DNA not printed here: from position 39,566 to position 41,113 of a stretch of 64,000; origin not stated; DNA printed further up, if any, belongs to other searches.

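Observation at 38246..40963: Lower-GC tailoring module (methyltransferase + PF14907-like nucleotidyltransferase) appended to the rSAM core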

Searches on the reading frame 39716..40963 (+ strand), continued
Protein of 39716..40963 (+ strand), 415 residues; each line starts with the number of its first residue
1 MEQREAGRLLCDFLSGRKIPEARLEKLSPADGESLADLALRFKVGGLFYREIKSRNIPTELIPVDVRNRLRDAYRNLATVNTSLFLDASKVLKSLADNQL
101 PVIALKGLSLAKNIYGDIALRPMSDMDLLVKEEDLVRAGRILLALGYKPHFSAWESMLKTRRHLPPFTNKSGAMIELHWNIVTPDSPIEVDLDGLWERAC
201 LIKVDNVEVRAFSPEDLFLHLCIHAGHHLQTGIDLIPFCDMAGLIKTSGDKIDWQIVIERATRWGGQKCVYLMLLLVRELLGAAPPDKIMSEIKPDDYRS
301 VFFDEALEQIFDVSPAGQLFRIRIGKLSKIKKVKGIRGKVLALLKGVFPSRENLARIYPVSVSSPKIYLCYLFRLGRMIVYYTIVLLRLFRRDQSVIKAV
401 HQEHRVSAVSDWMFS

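Call 30: find_related_loci(query=A2, collection=genome_contigs, flank=10000)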
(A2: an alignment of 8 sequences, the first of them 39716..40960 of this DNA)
Query A2 (415 aa) in genome_contigs; peptide patterns used: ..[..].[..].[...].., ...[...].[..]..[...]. (x = any residue, [..] = any of these).
599 stretches matched a pattern (row limit reached: there are more); 557 encode a relative of the query (tblastn E <= 1e-3); the best 80 are kept; 80 distinct loci.
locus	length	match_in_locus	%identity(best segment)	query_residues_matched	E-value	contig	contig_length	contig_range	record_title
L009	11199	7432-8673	86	1-415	0e+0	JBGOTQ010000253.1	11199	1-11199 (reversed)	MAG: Terriglobia bacterium isolate OBJ_0618_7090110_159 k141_3319554_length_11199_cov_51.7766, whole genome shotgun sequ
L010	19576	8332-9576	85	1-415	0e+0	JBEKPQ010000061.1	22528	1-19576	MAG: Thermodesulfobacteriota bacterium isolate SPRUCE 468 SPRUCE_468_61, whole genome shotgun sequence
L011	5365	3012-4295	80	1-415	0e+0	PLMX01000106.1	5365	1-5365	MAG: Syntrophaceae bacterium isolate fen_1164 73.20120800_E2X.21_contig_47289, whole genome shotgun sequence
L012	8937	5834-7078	67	1-415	5e-179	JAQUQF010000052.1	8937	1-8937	MAG: Acidobacteriota bacterium isolate STD1_43 NODE_23733_length_8937_cov_2.679909_Sandtown_D1, whole genome shotgun seq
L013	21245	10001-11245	67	1-415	6e-178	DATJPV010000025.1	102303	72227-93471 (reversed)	MAG TPA_asm: Patescibacteria group bacterium isolate SMAG_U14922 k141_3428450, whole genome shotgun sequence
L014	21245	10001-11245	63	1-415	1e-174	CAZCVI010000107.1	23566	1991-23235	MAG TPA_asm: uncultured Clostridia bacterium isolate binchicken_co113_160 genome assembly, contig: NODE_2378_length_2356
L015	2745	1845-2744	90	1-300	0e+0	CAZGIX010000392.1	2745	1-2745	MAG TPA_asm: uncultured Anaerolineaceae bacterium isolate binchicken_co259_18 genome assembly, contig: NODE_60639_length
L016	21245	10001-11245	68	1-415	0e+0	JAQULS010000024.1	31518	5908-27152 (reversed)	MAG: Acidobacteriota bacterium isolate STD1_136 NODE_2855_length_31518_cov_4.928164_Sandtown_D1, whole genome shotgun se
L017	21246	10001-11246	71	1-415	3e-136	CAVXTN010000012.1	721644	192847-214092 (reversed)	MAG: Candidatus Aminicenantes bacterium isolate MFD05942.bin.2.108 genome assembly, contig: contig_5572, whole genome sh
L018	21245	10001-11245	90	1-414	0e+0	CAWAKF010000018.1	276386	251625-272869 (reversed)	MAG: uncultured delta proteobacterium isolate MFD02416.bin.2.107 genome assembly, contig: contig_25452, whole genome sho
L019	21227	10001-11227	39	2-415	3e-79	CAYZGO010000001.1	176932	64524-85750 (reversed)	MAG TPA_asm: uncultured Anaerolineales bacterium isolate binchicken_co100_350 genome assembly, contig: NODE_39_length_17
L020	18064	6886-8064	34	1-413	4e-73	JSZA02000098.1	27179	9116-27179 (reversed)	Candidatus Thiomargarita nelsonii isolate Hydrate Ridge NODE_338_length_27182_cov_195.708_ID_675, whole genome shotgun s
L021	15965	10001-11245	36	1-415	2e-72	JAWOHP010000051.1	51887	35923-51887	MAG: Desulfobacterales bacterium isolate CWP4-3.bin.202 k191_1109536, whole genome shotgun sequence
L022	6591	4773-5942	36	22-413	6e-70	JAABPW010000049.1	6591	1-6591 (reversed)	MAG: Verrucomicrobia bacterium isolate S02.Bin004 Scaffold_143, whole genome shotgun sequence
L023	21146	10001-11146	36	8-398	1e-69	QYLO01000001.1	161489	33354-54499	MAG: Candidatus Electrothrix gigas isolate AU1_5 NODE_1_length_161489_cov_83.4431, whole genome shotgun sequence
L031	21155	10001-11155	34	1-403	6e-66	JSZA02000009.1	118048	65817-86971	Candidatus Thiomargarita nelsonii isolate Hydrate Ridge New_Contig_2, whole genome shotgun sequence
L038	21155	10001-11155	32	24-415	7e-64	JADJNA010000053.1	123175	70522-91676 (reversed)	MAG: Candidatus Villigracilis saccharophilus isolate EsbW_MAXAC.021 tig00252022-10-1224820, whole genome shotgun sequenc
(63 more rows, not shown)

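Call 37: search_solved_structures(query=A2, max_evalue=1, show_alignments=1)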
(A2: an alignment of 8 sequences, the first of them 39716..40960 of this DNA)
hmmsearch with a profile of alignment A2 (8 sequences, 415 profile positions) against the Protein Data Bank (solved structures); distinct sequences matched with E-value up to 1: 4.
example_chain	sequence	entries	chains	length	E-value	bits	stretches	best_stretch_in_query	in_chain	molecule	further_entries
8q8b_A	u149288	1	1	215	0.17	14.2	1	75-159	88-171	Glutathione S-transferase D1 isoform X1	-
8q8a_A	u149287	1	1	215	0.3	13.3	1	75-159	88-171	Glutathione S-transferase D1 isoform X1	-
8q89_A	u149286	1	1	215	0.41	12.9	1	75-159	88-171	Glutathione S-transferase D1 isoform X1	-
7rhp_A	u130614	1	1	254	0.57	12.4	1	75-159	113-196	Glutathione S-transferase AmGSTD1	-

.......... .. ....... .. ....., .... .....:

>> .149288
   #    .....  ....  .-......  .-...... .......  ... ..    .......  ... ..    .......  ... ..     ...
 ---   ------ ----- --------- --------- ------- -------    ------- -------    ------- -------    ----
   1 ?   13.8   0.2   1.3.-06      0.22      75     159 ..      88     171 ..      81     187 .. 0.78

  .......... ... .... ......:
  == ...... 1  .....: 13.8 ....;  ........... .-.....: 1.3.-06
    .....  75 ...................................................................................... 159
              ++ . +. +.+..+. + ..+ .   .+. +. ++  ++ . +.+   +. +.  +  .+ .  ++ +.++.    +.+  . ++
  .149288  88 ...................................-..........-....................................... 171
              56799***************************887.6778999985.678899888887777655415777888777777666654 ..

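Call 46: search_protein_families(library=ncbifam, proteins=[L031:8268-9269:+, L031:9229-9702:+, L031:9721-10008:+, L038:8045-8908:+, L038:8918-9202:+, L038:9159-9641:+, L023:7992-9152:+, L023:9100-9378:+, L023:9383-9877:+, L038:11330-12319:+], max_evalue=0.001)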
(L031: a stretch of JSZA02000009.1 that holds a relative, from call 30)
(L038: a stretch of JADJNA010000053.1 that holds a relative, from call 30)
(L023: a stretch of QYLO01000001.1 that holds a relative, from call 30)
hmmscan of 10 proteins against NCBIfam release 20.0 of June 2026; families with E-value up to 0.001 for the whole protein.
L031:8268-9269:+ (333 aa): 4 families
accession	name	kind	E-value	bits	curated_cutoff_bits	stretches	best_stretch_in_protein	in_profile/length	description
TIGR04352.1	HprK_rel_A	equivalog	9.6e-19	67.5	200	1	138-221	89-172/280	HprK-related kinase A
TIGR04355.1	HprK_rel_B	hypoth_equivalog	8.5e-11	41.5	200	1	144-192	143-191/351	HprK-related kinase B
TIGR00679.1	hpr-ser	equivalog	5.4e-06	25.9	240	1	141-192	127-178/300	HPr(Ser) kinase/phosphatase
NF003883.0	PRK05428.2-1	equivalog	0.00025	20.5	252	1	158-196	28-66/189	HPr kinase/phosphorylase-related protein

L031:9229-9702:+ (157 aa): 4 families
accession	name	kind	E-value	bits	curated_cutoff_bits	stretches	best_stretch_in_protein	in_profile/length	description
TIGR02228.1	sigpep_I_arch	equivalog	2.9e-14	53.2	51.85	1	29-112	30-121/158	signal peptidase I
TIGR02227.1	sigpep_I_bact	equivalog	3.8e-08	33.4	47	1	33-94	23-90/162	signal peptidase I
NF046067.1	SigPepSipWBacil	equivalog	7.5e-05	22.4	190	1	35-97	43-112/189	signal peptidase I SipW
TIGR02754.1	sod_Ni_protease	equivalog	0.00079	19.9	63.25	0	37-94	5-68/90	nickel-type superoxide dismutase maturation protease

L031:9721-10008:+ (95 aa): 6 families
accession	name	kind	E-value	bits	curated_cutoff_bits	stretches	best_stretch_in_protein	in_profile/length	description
TIGR04248.1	SCM_PqqD_rel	equivalog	1.5e-11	44.4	100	1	15-86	10-80/84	SynChlorMet cassette protein ScmD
TIGR04353.1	PqqD_rel_X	equivalog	1.3e-06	29.2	35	1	18-87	2-73/74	HPr-rel-A system PqqD family peptide chaperone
TIGR03859.1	PQQ_PqqD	equivalog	1.5e-06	28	46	1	31-84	26-77/81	pyrroloquinoline quinone biosynthesis peptide chaperone PqqD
NF002535.0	PRK02079.1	equivalog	2.7e-05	23.9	101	1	33-79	37-81/92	pyrroloquinoline quinone biosynthesis peptide chaperone PqqD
NF033530.1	lasso_PqqD_Strm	exception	2.8e-05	24.2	70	1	11-86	3-77/78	lasso peptide biosynthesis PqqD family chaperone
TIGR04302.1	geo_PqqD_fam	equivalog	0.00036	20.9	100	1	15-87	33-100/102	GeoRSP system PqqD family peptide chaperone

L038:8045-8908:+ (287 aa): 0 families

L038:8918-9202:+ (94 aa): 4 families
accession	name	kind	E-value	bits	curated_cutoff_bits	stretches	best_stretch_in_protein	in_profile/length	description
NF033536.1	lasso_PqqD_Bac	exception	3.6e-16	59.1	80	1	6-90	3-87/88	lasso peptide biosynthesis PqqD family chaperone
TIGR03859.1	PQQ_PqqD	equivalog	2.3e-07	30.6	46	1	32-89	24-80/81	pyrroloquinoline quinone biosynthesis peptide chaperone PqqD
NF033530.1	lasso_PqqD_Strm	exception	7.5e-06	26.1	70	1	15-87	4-76/78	lasso peptide biosynthesis PqqD family chaperone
TIGR04248.1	SCM_PqqD_rel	equivalog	0.00011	22.3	100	1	21-83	13-75/84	SynChlorMet cassette protein ScmD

L038:9159-9641:+ (160 aa): 1 family
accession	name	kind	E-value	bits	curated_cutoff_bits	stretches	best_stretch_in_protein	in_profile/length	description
NF033537.1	lasso_biosyn_B2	equivalog_domain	1.9e-24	86.5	33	1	28-156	3-132/132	lasso peptide biosynthesis B2 protein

L023:7992-9152:+ (386 aa): 4 families
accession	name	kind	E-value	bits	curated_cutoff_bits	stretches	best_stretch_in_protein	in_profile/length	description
TIGR04352.1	HprK_rel_A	equivalog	6.3e-16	58.3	200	1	100-170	88-159/280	HprK-related kinase A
TIGR04355.1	HprK_rel_B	hypoth_equivalog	3e-09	36.5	200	1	106-150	143-187/351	HprK-related kinase B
TIGR00679.1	hpr-ser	equivalog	2.9e-05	23.4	240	1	103-152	127-176/300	HPr(Ser) kinase/phosphatase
NF003883.0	PRK05428.2-1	equivalog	4.3e-05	23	252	1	108-154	16-62/189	HPr kinase/phosphorylase-related protein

L023:9100-9378:+ (92 aa): 6 families
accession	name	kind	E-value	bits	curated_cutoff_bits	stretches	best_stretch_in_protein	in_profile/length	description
TIGR04248.1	SCM_PqqD_rel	equivalog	1.4e-11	44.5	100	1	12-63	8-59/84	SynChlorMet cassette protein ScmD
TIGR03859.1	PQQ_PqqD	equivalog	7.4e-06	25.8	46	1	29-79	25-73/81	pyrroloquinoline quinone biosynthesis peptide chaperone PqqD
NF033530.1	lasso_PqqD_Strm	exception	1.8e-05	24.8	70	1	9-85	2-77/78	lasso peptide biosynthesis PqqD family chaperone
NF002535.0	PRK02079.1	equivalog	6.6e-05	22.6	101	1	32-76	37-79/92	pyrroloquinoline quinone biosynthesis peptide chaperone PqqD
TIGR04302.1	geo_PqqD_fam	equivalog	0.00053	20.4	100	1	30-85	46-99/102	GeoRSP system PqqD family peptide chaperone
TIGR04353.1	PqqD_rel_X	equivalog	0.00069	20.5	35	1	16-87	1-74/74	HPr-rel-A system PqqD family peptide chaperone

L023:9383-9877:+ (164 aa): 4 families
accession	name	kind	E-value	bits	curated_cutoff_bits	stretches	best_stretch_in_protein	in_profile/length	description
TIGR02228.1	sigpep_I_arch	equivalog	6.5e-15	55.4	51.85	1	19-109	29-123/158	signal peptidase I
NF046067.1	SigPepSipWBacil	equivalog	3.8e-10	39.6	190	1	26-92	43-111/189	signal peptidase I SipW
TIGR02227.1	sigpep_I_bact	equivalog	2.3e-06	27.6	47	1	21-73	20-75/162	signal peptidase I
TIGR02754.1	sod_Ni_protease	equivalog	0.0002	21.8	63.25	1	25-102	2-86/90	nickel-type superoxide dismutase maturation protease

L038:11330-12319:+ (329 aa): 21 families
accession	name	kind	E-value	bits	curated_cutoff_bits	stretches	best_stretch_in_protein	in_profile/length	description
TIGR03466.1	HpnA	hypoth_equivalog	5.7e-20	71.5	367.65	1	14-126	3-116/327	hopanoid-associated sugar epimerase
NF052578.1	StrlDmthSdmBMthl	equivalog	7e-14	52.3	600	1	14-127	3-117/328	sterol demethylase protein SdmB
NF041293.1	G6PDh_Azf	equivalog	1.1e-12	47.9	400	1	14-123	5-115/252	NAD-dependent glucose-6-phosphate dehydrogenase Azf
NF042423.1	oxyalk_red_Shew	equivalog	1.1e-12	47.7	580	1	14-141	11-132/331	2-alkyl-3-oxoalkanoate reductase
NF042422.1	oxyalk_red_OleD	equivalog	1.9e-12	47.2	580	1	14-133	3-120/329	2-alkyl-3-oxoalkanoate reductase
NF058621.1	DiazavRedAvaA7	equivalog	1.5e-11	44.5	400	1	14-122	3-113/304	3-diazoavenalumate denitrifying reductase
TIGR04180.1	EDH_00030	hypoth_equivalog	2.6e-11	43.2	475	1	14-156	1-149/297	NAD-dependent 4,6-dehydratase LegB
TIGR01777.1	yfcH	hypoth_equivalog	1.8e-08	34.3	207.35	1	14-87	1-68/292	TIGR01777 family oxidoreductase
TIGR03589.1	PseB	equivalog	3.5e-08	32.8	407.75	1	12-136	5-139/324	UDP-N-acetylglucosamine 4,6-dehydratase (inverting)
NF050030.1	thlkprotThyD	equivalog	1.6e-07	30.8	400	1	14-242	3-253/305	thylakoid membrane protein ThyD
NF004520.0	PRK05865.1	equivalog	2.6e-07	28.9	1509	1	14-232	3-195/854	sugar epimerase family protein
NF047837.1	UDPAcbARedWbcJ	equivalog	1.4e-06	27.5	500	1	66-239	36-215/372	UDP-2-acetamido-2,6-beta-L-arabino-hexul-4-ose reductase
TIGR01179.1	galE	equivalog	2e-06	26.9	262.3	1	13-152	1-145/332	UDP-glucose 4-epimerase GalE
NF008972.0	PRK12320.1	equivalog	2.8e-06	25.9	792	1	13-209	2-175/699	hypothetical protein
TIGR01214.1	rmlD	equivalog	4.4e-06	26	224.05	0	14-241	2-228/285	dTDP-4-dehydrorhamnose reductase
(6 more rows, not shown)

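Call 51: predict_structure(alignment_id=A3)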
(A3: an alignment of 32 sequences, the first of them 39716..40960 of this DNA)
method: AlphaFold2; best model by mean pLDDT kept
length: 415 residues; sequences in the alignment: 32
mean_pLDDT: 86.6   pTM: 0.83
mean pLDDT of the five models: 86.6, 84.8, 81.7, 81.5, 81.3
residues with pLDDT >= 90: 205; 70-90: 181; 50-70: 29; < 50: 0
segments of 3 or more residues with pLDDT < 50: none
pLDDT, mean of each block of 10 residues (from residue 1): 85 90 85 92 94 90 94 93 91 95 89 85 89 94 95 76 88 91 88 94 88 94 90 88 85 93 96 97 94 96 89 65 69 75 73 69 79 80 76 76 81 89
secondary structure, 60 per line:
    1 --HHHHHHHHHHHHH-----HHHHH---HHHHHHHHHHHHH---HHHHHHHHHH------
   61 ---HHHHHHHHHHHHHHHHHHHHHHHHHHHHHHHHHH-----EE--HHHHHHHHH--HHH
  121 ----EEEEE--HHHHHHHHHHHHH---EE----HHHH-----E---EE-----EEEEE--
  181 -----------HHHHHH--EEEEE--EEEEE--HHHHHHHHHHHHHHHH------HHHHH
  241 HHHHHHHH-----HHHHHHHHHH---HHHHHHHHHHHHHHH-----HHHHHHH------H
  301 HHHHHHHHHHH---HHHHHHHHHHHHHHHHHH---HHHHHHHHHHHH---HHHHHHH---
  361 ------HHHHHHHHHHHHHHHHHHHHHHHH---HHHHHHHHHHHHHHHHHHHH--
elements in order: H3-15 H21-25 H29-41 H45-54 H64-97 H107-115 E125-129 H132-144 H154-157 E174-178 H192-197 E200-204 E207-211 H214-229 H236-248 H254-263 H267-281 H287-293 H300-311 H315-332 H336-347 H351-357 H367-390 H394-413

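Call 55: search_protein_families(library=pfam, proteins=[L038:4418-6271:+, L038:6647-7135:+, L038:7489-7992:+, L038:8045-8908:+, L038:9929-11161:+, L031:10001-11185:+, L023:9893-11179:+, L031:8268-9269:+], max_evalue=0.001)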
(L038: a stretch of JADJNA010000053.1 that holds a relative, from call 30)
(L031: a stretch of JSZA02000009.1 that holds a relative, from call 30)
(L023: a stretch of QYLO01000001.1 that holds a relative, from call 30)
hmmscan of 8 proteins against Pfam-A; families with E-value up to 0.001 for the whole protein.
L038:4418-6271:+ (617 aa): 3 families
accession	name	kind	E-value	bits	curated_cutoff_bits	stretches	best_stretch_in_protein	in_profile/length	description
PF00733.27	Asn_synthase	-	4.1e-27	96.2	21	1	250-609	18-352/354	Asparagine synthase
PF13537.11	GATase_7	-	1.5e-22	80.3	25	1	33-147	8-123/123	Glutamine amidotransferase domain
PF13522.11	GATase_6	-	6.8e-18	65.4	27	1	14-141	5-130/130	Glutamine amidotransferase domain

L038:6647-7135:+ (162 aa): 0 families

L038:7489-7992:+ (167 aa): 3 families
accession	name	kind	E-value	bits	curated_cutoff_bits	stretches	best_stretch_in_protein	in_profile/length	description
PF07475.17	Hpr_kinase_C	-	0.00023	21.2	33.3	1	13-46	21-54/171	HPr Serine kinase C-terminal domain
PF13401.12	AAA_22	-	0.00043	21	27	1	9-35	4-30/130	AAA domain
PF20720.3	nSTAND3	-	0.00091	19.4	27.2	0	3-56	10-60/155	Novel STAND NTPase 3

L038:8045-8908:+ (287 aa): 2 families
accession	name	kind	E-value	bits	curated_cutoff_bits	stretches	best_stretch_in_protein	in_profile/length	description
PF00685.33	Sulfotransfer_1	-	2.2e-25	90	22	1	7-278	5-255/255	Sulfotransferase domain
PF13469.12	Sulfotransfer_3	-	1e-06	29.6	27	1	109-207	124-213/216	Sulfotransferase family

L038:9929-11161:+ (410 aa): 1 family
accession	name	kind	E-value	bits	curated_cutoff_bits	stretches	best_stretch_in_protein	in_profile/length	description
PF14907.12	NTP_transf_5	-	4.1e-68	230.1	31.2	1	30-277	2-248/249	Uncharacterised nucleotidyltransferase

L031:10001-11185:+ (394 aa): 1 family
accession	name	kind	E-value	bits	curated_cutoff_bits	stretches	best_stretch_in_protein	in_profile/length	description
PF14907.12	NTP_transf_5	-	7.1e-65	219.5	31.2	1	22-267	2-248/249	Uncharacterised nucleotidyltransferase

L023:9893-11179:+ (428 aa): 1 family
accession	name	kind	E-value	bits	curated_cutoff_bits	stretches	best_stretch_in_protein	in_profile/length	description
PF14907.12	NTP_transf_5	-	1.9e-70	237.7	31.2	1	53-306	2-249/249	Uncharacterised nucleotidyltransferase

L031:8268-9269:+ (333 aa): 1 family
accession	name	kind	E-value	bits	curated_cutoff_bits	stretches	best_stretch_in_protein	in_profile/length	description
PF07475.17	Hpr_kinase_C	-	7.4e-06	26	33.3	1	146-192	7-53/171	HPr Serine kinase C-terminal domain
